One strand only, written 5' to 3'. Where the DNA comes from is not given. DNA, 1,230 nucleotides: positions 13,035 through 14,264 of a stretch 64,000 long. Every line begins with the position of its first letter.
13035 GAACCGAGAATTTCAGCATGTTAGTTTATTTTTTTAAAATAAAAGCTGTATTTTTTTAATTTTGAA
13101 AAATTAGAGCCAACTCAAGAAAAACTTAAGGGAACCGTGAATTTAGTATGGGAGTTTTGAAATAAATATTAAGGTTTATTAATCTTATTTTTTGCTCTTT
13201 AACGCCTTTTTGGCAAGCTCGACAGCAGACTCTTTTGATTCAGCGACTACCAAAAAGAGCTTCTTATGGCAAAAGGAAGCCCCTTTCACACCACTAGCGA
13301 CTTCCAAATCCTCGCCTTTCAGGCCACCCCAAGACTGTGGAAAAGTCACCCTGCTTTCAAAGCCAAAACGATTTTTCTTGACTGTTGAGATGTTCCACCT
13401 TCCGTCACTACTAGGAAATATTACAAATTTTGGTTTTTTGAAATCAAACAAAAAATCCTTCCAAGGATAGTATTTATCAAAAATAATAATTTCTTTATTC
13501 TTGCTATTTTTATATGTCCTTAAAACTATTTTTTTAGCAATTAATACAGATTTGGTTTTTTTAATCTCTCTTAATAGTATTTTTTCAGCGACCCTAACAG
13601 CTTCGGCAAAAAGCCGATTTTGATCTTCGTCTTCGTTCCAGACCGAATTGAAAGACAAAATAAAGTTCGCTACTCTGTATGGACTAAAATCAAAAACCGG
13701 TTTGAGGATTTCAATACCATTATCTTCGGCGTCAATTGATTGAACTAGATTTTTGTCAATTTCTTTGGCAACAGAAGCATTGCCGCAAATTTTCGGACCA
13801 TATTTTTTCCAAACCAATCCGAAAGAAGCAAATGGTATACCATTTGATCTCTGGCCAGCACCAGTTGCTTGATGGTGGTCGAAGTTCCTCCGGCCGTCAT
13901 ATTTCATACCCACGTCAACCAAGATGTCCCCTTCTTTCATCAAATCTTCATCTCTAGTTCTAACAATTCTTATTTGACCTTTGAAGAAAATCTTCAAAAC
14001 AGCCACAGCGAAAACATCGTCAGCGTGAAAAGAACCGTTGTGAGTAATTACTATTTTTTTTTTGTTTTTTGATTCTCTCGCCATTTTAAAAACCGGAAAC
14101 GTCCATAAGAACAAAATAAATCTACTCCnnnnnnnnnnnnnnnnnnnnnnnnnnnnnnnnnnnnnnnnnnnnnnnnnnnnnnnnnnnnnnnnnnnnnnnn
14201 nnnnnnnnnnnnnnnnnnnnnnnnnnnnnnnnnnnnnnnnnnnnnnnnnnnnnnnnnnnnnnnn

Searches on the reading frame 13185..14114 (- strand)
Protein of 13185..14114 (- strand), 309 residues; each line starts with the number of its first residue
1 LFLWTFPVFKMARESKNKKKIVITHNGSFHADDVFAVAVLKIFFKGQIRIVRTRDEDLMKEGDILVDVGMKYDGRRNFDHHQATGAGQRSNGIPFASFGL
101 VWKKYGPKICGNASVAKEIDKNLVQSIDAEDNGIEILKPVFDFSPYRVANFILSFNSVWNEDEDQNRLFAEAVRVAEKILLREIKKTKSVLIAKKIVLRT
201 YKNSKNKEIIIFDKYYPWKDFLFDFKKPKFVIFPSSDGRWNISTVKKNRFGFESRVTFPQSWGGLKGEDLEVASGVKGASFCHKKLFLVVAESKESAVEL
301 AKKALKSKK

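Call 77: search_protein_families(library=pfam, proteins=[window:13185-14114:-], max_evalue=0.00001)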
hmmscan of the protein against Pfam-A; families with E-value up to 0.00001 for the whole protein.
window:13185-14114:- (309 aa): 1 family
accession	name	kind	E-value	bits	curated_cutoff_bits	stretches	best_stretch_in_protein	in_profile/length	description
PF03690.18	MYG1_exonuc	-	3.7e-73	247.3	22.1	1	22-305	2-318/318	Uncharacterised protein family (UPF0160)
